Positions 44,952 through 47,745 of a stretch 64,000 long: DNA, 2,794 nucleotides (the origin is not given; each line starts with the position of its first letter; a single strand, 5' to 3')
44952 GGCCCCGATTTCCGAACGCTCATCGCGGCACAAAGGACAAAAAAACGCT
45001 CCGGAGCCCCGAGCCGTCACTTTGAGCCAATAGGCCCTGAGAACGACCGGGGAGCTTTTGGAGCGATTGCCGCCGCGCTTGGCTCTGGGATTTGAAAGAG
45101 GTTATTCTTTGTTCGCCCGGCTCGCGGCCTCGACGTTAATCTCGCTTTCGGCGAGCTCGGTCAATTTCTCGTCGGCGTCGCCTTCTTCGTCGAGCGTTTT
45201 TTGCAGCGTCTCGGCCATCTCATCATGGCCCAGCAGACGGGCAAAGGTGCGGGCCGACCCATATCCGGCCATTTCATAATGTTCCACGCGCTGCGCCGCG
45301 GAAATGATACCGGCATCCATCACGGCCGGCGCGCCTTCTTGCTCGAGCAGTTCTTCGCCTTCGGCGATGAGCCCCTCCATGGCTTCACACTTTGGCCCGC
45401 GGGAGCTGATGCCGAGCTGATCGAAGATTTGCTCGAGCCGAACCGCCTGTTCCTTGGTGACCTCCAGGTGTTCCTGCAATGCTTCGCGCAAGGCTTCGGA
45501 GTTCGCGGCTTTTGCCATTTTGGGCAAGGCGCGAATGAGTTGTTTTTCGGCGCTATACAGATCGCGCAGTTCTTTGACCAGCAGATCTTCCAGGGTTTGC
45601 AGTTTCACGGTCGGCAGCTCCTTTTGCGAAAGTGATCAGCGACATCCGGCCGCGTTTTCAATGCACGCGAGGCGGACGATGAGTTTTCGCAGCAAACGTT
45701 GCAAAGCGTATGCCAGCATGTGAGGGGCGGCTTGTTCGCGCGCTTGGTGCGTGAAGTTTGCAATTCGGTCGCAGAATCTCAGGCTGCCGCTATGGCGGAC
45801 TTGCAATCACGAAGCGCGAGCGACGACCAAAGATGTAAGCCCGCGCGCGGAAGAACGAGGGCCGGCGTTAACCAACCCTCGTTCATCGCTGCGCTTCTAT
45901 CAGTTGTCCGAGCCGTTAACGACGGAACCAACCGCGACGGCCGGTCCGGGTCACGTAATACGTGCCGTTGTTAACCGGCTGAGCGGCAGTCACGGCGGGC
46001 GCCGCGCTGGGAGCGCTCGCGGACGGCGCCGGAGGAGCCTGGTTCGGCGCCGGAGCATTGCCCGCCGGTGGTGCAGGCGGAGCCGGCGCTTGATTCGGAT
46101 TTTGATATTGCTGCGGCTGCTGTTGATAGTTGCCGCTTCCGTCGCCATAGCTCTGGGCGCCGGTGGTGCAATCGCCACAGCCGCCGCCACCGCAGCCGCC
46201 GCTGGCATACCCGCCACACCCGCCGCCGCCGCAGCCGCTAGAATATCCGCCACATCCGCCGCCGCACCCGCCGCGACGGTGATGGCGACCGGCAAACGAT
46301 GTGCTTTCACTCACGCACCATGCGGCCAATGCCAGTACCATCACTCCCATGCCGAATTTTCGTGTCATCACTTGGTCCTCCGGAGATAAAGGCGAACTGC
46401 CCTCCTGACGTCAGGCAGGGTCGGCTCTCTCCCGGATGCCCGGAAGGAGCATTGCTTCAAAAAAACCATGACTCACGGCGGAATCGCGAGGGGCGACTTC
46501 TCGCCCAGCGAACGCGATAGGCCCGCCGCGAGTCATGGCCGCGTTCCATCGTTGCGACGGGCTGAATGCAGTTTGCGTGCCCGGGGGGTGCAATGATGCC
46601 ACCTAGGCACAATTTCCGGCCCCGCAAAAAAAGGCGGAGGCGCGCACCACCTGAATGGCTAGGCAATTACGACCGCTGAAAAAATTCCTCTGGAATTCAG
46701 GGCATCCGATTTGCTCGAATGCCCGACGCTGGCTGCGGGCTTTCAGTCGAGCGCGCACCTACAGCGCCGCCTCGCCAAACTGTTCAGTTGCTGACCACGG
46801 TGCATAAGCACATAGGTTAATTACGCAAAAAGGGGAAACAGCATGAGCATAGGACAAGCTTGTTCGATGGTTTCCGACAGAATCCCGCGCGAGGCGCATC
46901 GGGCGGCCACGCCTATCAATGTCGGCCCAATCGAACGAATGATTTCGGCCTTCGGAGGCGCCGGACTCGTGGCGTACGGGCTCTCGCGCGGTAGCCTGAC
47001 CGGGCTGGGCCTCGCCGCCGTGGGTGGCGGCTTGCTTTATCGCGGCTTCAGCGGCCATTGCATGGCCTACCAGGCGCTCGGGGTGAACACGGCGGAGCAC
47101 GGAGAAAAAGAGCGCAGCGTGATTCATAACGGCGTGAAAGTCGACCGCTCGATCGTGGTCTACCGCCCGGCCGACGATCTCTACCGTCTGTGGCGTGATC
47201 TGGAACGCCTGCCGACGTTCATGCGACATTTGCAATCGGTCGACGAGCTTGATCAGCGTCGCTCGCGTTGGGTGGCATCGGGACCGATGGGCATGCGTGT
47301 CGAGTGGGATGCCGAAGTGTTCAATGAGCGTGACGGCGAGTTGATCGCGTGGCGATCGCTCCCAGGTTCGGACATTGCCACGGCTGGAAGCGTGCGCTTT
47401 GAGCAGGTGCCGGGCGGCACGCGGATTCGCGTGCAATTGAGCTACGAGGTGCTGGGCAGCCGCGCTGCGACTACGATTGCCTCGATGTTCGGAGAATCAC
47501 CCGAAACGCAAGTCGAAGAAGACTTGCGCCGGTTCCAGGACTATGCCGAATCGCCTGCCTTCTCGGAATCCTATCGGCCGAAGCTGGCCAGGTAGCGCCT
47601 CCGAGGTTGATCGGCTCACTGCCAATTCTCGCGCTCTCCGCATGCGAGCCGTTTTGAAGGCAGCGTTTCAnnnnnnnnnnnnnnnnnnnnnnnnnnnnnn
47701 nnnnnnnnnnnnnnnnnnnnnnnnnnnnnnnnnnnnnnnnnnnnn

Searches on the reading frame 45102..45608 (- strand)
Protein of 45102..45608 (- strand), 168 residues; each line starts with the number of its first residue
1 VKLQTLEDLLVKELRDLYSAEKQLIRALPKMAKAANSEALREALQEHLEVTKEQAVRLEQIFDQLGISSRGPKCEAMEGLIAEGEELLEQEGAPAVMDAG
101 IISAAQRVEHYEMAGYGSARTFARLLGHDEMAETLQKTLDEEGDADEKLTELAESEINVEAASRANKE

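Call 26: search_protein_families(library=pfam, proteins=[window:45102-45608:-], max_evalue=0.001)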
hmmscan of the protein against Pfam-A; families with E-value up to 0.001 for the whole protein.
window:45102-45608:- (168 aa): 1 family
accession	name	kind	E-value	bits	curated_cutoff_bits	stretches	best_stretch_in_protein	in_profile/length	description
PF05974.18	DUF892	-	2.9e-56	190.3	23.7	1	5-161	1-158/159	Domain of unknown function (DUF892)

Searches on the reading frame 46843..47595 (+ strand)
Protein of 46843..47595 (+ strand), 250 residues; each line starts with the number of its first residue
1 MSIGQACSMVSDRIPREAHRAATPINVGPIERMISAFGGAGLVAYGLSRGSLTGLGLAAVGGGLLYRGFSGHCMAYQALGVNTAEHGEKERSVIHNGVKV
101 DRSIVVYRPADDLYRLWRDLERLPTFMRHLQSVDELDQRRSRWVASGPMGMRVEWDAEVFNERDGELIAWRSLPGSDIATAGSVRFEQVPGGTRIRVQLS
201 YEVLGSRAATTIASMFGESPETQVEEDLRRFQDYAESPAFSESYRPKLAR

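Call 26: search_protein_families(library=pfam, proteins=[window:46843-47595:+], max_evalue=0.001)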
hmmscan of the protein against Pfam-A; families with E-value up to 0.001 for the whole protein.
window:46843-47595:+ (250 aa): 3 families
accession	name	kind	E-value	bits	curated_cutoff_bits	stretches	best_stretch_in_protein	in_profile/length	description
PF03364.25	Polyketide_cyc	-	1.2e-15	58.4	23.4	1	108-228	3-125/126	Polyketide cyclase / dehydrase and lipid transport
PF11127.14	YgaP-like_TM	-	4e-12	46.5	25.3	1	25-85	3-64/66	Inner membrane protein YgaP-like, transmembrane domain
PF10604.15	Polyketide_cyc2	-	1.2e-08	35.8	27.4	1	98-236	2-142/142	Polyketide cyclase / dehydrase and lipid transport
